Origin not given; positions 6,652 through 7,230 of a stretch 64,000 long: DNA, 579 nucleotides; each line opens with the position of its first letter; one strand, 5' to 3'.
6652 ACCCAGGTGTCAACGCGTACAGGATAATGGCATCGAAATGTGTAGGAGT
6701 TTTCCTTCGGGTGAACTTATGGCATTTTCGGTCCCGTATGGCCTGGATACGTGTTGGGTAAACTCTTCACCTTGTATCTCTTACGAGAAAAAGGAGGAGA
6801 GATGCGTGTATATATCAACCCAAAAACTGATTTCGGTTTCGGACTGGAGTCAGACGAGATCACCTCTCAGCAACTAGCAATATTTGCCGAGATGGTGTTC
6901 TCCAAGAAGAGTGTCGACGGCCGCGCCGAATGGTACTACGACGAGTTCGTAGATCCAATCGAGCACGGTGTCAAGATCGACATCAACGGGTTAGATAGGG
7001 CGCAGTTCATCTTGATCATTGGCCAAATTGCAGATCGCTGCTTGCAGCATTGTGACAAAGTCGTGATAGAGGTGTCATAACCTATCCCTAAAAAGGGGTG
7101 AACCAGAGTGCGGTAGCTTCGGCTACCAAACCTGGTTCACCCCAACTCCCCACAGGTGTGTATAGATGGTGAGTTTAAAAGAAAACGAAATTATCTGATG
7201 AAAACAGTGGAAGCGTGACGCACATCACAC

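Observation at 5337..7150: A 1.8-kb orphan module inserted between pth and der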

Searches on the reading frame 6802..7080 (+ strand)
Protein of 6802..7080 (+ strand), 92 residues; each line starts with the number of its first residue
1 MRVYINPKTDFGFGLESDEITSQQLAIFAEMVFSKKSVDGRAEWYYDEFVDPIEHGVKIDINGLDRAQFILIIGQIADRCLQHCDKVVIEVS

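Call 6: search_protein_families(library=pfam, proteins=[window:6802-7080:+], max_evalue=1)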
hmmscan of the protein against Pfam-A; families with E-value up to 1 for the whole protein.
window:6802-7080:+ (92 aa): 0 families

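Call 7: search_protein_families(library=phrogs, proteins=[window:6802-7080:+], max_evalue=1)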
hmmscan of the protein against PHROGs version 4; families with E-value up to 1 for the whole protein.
window:6802-7080:+ (92 aa): 1 family
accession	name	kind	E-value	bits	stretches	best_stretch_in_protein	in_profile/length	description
phrog_11623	-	unknown function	0.14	12.5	1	26-58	88-118/258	-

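Call 22: find_homologous_proteins(query=window:6802-7080:+)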
Query window:6802-7080:+ (92 aa): 2 proteins with E <= 0.001 among 3 candidates.
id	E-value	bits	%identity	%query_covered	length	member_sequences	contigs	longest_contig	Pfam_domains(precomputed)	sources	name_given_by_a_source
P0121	6.6e-55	201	100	100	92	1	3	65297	-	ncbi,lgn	-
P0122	1.4e-30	123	63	100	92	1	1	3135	-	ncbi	-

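Call 23: find_encoding_contigs(protein=P0122, flank=5000)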
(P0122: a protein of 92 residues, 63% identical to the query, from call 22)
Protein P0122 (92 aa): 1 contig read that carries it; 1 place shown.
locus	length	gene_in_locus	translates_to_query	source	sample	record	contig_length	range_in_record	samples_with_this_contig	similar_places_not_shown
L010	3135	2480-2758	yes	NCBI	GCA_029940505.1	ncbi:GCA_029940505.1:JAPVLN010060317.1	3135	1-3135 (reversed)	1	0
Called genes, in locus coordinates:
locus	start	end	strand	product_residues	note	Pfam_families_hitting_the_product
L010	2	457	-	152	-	?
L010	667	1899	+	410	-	PF00270:DEAD, PF04851:ResIII (weak), PF00271:Helicase_C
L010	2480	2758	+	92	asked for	-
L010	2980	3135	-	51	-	?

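Call 84: predict_structure(alignment_id=A7)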
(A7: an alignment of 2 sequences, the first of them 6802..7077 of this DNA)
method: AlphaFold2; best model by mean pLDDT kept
length: 92 residues; sequences in the alignment: 2
mean_pLDDT: 66.0   pTM: 0.53
mean pLDDT of the five models: 66.0, 58.1, 56.2, 53.8, 43.1
residues with pLDDT >= 90: 0; 70-90: 41; 50-70: 44; < 50: 7
segments of 3 or more residues with pLDDT < 50: 10-13
pLDDT, mean of each block of 10 residues (from residue 1): 65 55 71 64 60 63 73 74 68 68
secondary structure, 60 per line:
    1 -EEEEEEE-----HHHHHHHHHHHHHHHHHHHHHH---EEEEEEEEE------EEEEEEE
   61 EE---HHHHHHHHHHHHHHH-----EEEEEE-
elements in order: E2-8 H14-35 E39-47 E54-62 H66-80 E86-91
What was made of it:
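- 6802..7080 (+): ORF2, 92 aa. A small protein family always found directly downstream of RNA B. The predicted fold is beta-alpha-beta-beta-alpha-beta, ferredoxin-like, at low confidence. AF2 pLDDT 66 (call 84).
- On Ferredoxin-like / dimeric alpha-beta barrel proteins (ORF2): The topology is predicted, but pLDDT is 66 from a 2-sequence alignment (call 84).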

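Call 87: fold_search(model_id=the predicted structure, library=pdb)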
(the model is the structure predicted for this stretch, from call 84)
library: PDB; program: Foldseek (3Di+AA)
matches with E <= 10: 1021; with E <= 0.001: 0
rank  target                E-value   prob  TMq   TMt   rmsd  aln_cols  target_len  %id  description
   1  5tp4_A                3.6e-03  1.00  0.59  0.17   5.6       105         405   15  Crystal structure of a hydantoinase/carbamoylase family amidase from Burkholderia ambifaria (released 2017-04-05)
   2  6nuk_A                5.0e-03  0.99  0.50  0.47   4.5        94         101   13  De novo designed protein Ferredog-Diesel (released 2019-06-12)
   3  4wjb_B                6.6e-03  1.00  0.59  0.16   5.8       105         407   13  X-ray crystal structure of a putative amidohydrolase/peptidase from Burkholderia cenocepacia (released 2014-10-08)
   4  7bff_B                7.0e-03  0.99  0.53  0.56   4.3        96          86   18  Circular permutant of ribosomal protein S6, P54-55 truncated, I25A mutant. (released 2022-07-13)
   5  7bfe_A                7.5e-03  0.99  0.53  0.57   4.2        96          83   18  Circular permutant of ribosomal protein S6, P54-55 truncated, L21A mutant. (released 2022-07-13)
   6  1q4r                  8.0e-03  0.97  0.51  0.47   5.7       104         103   14  Gene Product of At3g17210 from Arabidopsis Thaliana (released 2003-11-25)
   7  4wjb_A                8.5e-03  1.00  0.59  0.16   5.7       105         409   13  X-ray crystal structure of a putative amidohydrolase/peptidase from Burkholderia cenocepacia (released 2014-10-08)
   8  5b09                  9.1e-03  0.98  0.54  0.52   4.4        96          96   11  Polyketide cyclase OAC from Cannabis sativa bound with Olivetolic acid (released 2016-01-27)
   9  5b0b_A                9.7e-03  0.99  0.53  0.53   4.2        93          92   13  Polyketide cyclase OAC from Cannabis sativa, I7F mutant (released 2016-01-27)
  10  5xzq_F                9.7e-03  0.97  0.52  0.48   4.3       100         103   10  Hydroxynitrile lyase from Passiflora edulis (PeHNL) (released 2017-11-22)
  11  5b0a_B                1.0e-02  0.95  0.47  0.46   4.7        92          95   10  Polyketide cyclase OAC from Cannabis sativa, H5Q mutant (released 2016-01-27)
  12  5b0b_C                1.1e-02  0.99  0.55  0.54   4.2        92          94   13  Polyketide cyclase OAC from Cannabis sativa, I7F mutant (released 2016-01-27)
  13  5b0f_A                1.3e-02  0.99  0.56  0.53   4.1        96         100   12  Polyketide cyclase OAC from Cannabis sativa, Y72F mutant (released 2016-01-27)
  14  5b0g                  1.4e-02  0.96  0.51  0.48   4.5        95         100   12  Polyketide cyclase OAC from Cannabis sativa, H78S mutant (released 2016-01-27)
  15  4rjv_B                1.4e-02  1.00  0.60  0.66   2.9        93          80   11  Crystal Structure of a De Novo Designed Ferredoxin Fold, Northeast Structural Genomics Consortium (NESG) Target OR461 (released 2014-10-22)
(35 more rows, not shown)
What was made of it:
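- On Ferredoxin-like / dimeric alpha-beta barrel proteins (ORF2): The best Foldseek E is 3.6e-3, and matches are generic or de novo ferredoxin folds (call 87).
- ORF2 is predicted to have a ferredoxin-like fold, a fold class that includes many RNA-binding proteins; this is low confidence (calls 84, 87).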

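Call 89: search_protein_representatives(alignment_id=A7)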
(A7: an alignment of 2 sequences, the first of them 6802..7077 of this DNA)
Query: 2 sequences, 92 profile positions. Proteins with E-value up to 0.001 (for the whole library): 10; up to 1e-10: 5; up to 1e-30: 1. The best 10 are listed.
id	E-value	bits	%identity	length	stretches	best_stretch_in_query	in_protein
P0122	7.5e-52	189.8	-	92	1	1-92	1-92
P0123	3.9e-22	94.5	-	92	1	1-90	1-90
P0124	1.6e-20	89.3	-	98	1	3-89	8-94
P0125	2.4e-14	69.6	-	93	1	1-88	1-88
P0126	3.3e-12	62.7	-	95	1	1-89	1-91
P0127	7.3e-09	52.0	-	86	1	23-90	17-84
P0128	2.1e-06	44.1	-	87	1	25-92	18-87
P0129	6.1e-05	39.4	-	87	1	24-89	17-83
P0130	7.2e-05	39.2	-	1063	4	32-58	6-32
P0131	2.1e-04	37.7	-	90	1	20-65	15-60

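Call 91: find_homologous_proteins(query=A8, max_evalue=0.01)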
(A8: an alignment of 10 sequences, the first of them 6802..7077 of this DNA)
Query A8 (10 sequences) (92 aa, profile of the alignment): 18 proteins with E <= 0.01 among 370 candidates.
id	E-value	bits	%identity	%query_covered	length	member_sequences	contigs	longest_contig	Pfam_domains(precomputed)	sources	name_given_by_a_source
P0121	1.4e-35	139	100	100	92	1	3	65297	-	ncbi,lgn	-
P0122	3.3e-35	138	63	100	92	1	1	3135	-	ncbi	-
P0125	3.0e-31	125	36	100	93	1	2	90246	-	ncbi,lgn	-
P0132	1.9e-30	123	49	100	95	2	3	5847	-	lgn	-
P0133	2.1e-30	122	51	100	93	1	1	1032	-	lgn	-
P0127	1.1e-25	107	36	66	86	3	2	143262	-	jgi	jgi:hypothetical protein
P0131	1.1e-23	101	42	49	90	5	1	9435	-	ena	-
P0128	4.6e-22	96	41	66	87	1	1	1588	-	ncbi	-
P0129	1.6e-21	94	29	80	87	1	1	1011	-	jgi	jgi:hypothetical protein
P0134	1.1e-18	85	35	73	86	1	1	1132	-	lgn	-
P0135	1.6e-17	81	37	54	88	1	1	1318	-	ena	-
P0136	2.7e-17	80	29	66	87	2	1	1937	-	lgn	-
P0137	1.5e-16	78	41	74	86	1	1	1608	-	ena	-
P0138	1.9e-14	71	33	77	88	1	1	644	-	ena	-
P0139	3.2e-14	71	43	49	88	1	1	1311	-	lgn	-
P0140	3.5e-14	70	32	80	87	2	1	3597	-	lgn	-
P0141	5.5e-14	70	36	80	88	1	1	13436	-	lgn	-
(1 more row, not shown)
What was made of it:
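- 6802..7080 (+): 18 family members of 86-98 aa (calls 89, 91).
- Checked: ORF2 has a small family of 18 proteins (call 91).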

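Call 92: find_encoding_contigs(protein=P0132, flank=3000, max_places=3)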
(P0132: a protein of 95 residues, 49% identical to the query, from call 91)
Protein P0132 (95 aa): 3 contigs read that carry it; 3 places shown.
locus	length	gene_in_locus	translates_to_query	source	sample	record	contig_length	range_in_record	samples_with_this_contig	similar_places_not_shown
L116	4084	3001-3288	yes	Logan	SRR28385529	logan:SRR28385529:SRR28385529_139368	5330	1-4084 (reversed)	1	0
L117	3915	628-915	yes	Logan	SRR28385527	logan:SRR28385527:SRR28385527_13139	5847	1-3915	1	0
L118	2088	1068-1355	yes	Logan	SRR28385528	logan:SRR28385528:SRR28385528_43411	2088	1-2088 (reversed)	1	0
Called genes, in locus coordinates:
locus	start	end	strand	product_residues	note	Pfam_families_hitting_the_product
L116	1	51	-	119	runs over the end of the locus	PF09966:DUF2200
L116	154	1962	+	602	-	PF07581:Glug (faint), PF13205:Big_5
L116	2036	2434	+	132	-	PF18936:DUF5684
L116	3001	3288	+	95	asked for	-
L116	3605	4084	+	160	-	?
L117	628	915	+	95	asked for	-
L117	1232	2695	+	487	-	PF02463:SMC_N (faint), PF03193:RsgA_GTPase (faint), PF13175:AAA_15 (faint), PF13476:AAA_23 (faint), PF00005:ABC_tran, PF13304:AAA_21 (weak), PF12848:ABC_tran_Xtn (weak), PF00005:ABC_tran, +4 more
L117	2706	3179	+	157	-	PF06414:Zeta_toxin (faint), PF13238:AAA_18, PF13671:AAA_33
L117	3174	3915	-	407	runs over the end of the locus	PF03952:Enolase_N, PF00113:Enolase_C, PF13378:MR_MLE_C (weak), PF07476:MAAL_C (weak)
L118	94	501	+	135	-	PF22571:LiaI-LiaF-TM_PspC (weak), PF18936:DUF5684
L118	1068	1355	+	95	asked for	-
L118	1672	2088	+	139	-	?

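Call 93: find_encoding_contigs(protein=P0125, flank=3000, max_places=2)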
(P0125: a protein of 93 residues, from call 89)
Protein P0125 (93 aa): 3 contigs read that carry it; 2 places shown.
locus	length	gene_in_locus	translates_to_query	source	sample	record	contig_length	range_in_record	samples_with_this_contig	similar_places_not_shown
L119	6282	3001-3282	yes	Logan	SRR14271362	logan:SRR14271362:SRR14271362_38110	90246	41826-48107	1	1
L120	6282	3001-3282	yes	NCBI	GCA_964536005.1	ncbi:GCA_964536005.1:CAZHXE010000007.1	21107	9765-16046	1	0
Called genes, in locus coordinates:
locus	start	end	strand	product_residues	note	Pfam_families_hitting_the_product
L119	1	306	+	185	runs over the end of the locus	-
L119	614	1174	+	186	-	-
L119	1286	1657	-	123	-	PF00903:Glyoxalase, PF12681:Glyoxalase_2 (weak), PF18029:Glyoxalase_6 (weak)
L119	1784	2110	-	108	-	-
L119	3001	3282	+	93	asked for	-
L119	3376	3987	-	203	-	PF00702:Hydrolase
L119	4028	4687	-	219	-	PF00254:FKBP_C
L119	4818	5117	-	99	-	-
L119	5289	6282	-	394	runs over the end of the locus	-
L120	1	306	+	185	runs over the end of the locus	-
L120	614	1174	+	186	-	-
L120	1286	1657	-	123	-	PF00903:Glyoxalase, PF12681:Glyoxalase_2 (weak), PF18029:Glyoxalase_6 (weak)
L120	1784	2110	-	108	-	-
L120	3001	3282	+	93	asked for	-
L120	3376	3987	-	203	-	PF00702:Hydrolase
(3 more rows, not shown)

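Call 94: find_encoding_contigs(protein=P0127, flank=3000, max_places=2)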
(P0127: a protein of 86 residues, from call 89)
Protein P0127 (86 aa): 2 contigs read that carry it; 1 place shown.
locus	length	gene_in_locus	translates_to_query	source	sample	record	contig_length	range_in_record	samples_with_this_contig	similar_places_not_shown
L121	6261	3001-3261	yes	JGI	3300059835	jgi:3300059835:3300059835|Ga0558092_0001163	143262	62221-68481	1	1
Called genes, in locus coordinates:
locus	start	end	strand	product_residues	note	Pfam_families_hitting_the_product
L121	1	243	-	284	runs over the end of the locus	PF13560:HTH_31, PF01381:HTH_3, PF13443:HTH_26, PF00702:Hydrolase, PF13419:HAD_2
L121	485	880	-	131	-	PF11969:DcpS_C, PF01230:HIT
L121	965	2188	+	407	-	-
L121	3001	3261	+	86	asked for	-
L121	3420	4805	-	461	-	PF00282:Pyridoxal_deC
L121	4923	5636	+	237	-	PF01066:CDP-OH_P_transf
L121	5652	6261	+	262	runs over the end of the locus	-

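Call 97: find_encoding_contigs(protein=P0131, flank=3000, max_places=2)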
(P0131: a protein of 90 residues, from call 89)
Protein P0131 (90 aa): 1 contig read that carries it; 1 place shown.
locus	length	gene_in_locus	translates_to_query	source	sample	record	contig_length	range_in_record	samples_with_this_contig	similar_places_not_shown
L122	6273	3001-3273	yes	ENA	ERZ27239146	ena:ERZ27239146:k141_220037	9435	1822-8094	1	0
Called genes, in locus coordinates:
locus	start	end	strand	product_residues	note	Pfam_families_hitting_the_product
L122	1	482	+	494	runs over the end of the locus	PF13328:HD_4, PF01966:HD, PF04607:RelA_SpoT, PF02824:TGS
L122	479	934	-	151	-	PF00293:NUDIX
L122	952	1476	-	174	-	PF00719:Pyrophosphatase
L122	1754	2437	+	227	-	PF03009:GDPD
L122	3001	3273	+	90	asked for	-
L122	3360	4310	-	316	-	PF00890:FAD_binding_2 (faint), PF07992:Pyr_redox_2, PF12831:FAD_oxidored (faint), PF13738:Pyr_redox_3, PF00070:Pyr_redox (weak)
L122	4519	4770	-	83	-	PF00462:Glutaredoxin, PF13417:GST_N_3 (weak)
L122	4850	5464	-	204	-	PF00254:FKBP_C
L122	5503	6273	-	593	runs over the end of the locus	PF00664:ABC_membrane, PF02463:SMC_N (weak), PF00005:ABC_tran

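Call 98: find_encoding_contigs(protein=P0141, flank=3000, max_places=2)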
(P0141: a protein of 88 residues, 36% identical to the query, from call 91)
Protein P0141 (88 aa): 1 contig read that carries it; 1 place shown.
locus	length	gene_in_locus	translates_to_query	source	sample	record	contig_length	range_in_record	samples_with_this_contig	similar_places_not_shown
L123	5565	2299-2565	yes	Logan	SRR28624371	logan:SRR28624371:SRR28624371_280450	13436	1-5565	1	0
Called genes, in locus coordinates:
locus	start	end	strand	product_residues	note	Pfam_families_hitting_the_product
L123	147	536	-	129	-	PF02661:Fic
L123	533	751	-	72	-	-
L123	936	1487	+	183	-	-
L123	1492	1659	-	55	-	-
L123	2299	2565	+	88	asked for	-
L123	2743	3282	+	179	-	PF00300:His_Phos_1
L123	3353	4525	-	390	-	PF07690:MFS_1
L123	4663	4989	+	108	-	-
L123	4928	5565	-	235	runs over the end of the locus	-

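Call 99: find_encoding_contigs(protein=P0140, flank=3000, max_places=2)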
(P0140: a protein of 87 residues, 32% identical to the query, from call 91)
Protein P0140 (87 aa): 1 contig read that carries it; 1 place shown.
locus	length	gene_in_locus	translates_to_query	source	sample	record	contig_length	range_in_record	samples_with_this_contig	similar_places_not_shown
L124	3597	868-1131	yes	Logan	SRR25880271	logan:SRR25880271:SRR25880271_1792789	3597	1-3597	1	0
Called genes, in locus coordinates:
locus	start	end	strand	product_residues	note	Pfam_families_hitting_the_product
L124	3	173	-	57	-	?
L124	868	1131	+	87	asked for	-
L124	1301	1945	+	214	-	PF01746:tRNA_m1G_MT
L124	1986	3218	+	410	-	-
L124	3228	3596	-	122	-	?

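Call 111: search_protein_families(library=padloc, proteins=[window:6802-7080:+], max_evalue=0.1)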
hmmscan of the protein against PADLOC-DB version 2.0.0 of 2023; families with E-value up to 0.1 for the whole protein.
window:6802-7080:+ (92 aa): 0 families

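Call 112: search_protein_families(library=ncbifam, proteins=[window:6802-7080:+], max_evalue=0.1)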
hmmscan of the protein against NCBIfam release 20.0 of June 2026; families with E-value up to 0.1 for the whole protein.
window:6802-7080:+ (92 aa): 0 families

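Call 116: list_cluster_members(proteins=[P0122, P0125, P0128, P0127, P0131, P0132, P0003, P0007])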
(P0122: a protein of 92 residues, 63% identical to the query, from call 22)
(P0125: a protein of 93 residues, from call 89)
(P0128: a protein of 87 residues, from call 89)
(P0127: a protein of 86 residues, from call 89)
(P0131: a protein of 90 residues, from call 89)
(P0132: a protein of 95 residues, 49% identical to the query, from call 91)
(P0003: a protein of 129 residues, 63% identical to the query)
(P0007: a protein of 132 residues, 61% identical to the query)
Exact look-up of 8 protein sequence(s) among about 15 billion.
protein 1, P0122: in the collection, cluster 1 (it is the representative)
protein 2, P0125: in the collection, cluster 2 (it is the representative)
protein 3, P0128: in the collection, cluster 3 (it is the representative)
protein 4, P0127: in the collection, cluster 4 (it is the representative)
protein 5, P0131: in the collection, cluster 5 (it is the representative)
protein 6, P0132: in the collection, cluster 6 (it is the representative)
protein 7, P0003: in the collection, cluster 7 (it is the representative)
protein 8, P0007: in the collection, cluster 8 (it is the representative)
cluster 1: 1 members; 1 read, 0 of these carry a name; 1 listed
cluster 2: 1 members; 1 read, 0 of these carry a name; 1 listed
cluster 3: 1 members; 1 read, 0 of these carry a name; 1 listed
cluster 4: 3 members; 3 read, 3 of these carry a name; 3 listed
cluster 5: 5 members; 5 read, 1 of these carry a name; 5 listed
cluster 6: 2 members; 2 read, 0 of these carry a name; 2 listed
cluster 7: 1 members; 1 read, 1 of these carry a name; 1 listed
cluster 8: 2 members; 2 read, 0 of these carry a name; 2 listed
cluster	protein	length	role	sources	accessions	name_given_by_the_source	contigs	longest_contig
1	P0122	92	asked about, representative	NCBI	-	-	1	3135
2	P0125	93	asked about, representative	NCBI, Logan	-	-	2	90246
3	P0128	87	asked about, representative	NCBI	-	-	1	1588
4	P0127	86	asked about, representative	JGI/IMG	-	hypothetical protein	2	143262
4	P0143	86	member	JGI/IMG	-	hypothetical protein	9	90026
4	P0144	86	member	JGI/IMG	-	hypothetical protein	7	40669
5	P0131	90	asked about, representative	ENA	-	-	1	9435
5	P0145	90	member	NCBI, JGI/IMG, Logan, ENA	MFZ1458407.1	MAG: hypothetical protein WAT17_00820 [Candidatus Saccharimonadales bacterium] | hypothetical protein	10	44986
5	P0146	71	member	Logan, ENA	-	-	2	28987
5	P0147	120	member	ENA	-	-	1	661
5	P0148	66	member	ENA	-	-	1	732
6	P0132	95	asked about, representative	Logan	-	-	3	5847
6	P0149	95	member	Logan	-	-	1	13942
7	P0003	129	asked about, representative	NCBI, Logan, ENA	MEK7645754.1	MAG: hypothetical protein AAB374_01460 [Patescibacteria group bacterium]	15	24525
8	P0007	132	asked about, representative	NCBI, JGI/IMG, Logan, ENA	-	-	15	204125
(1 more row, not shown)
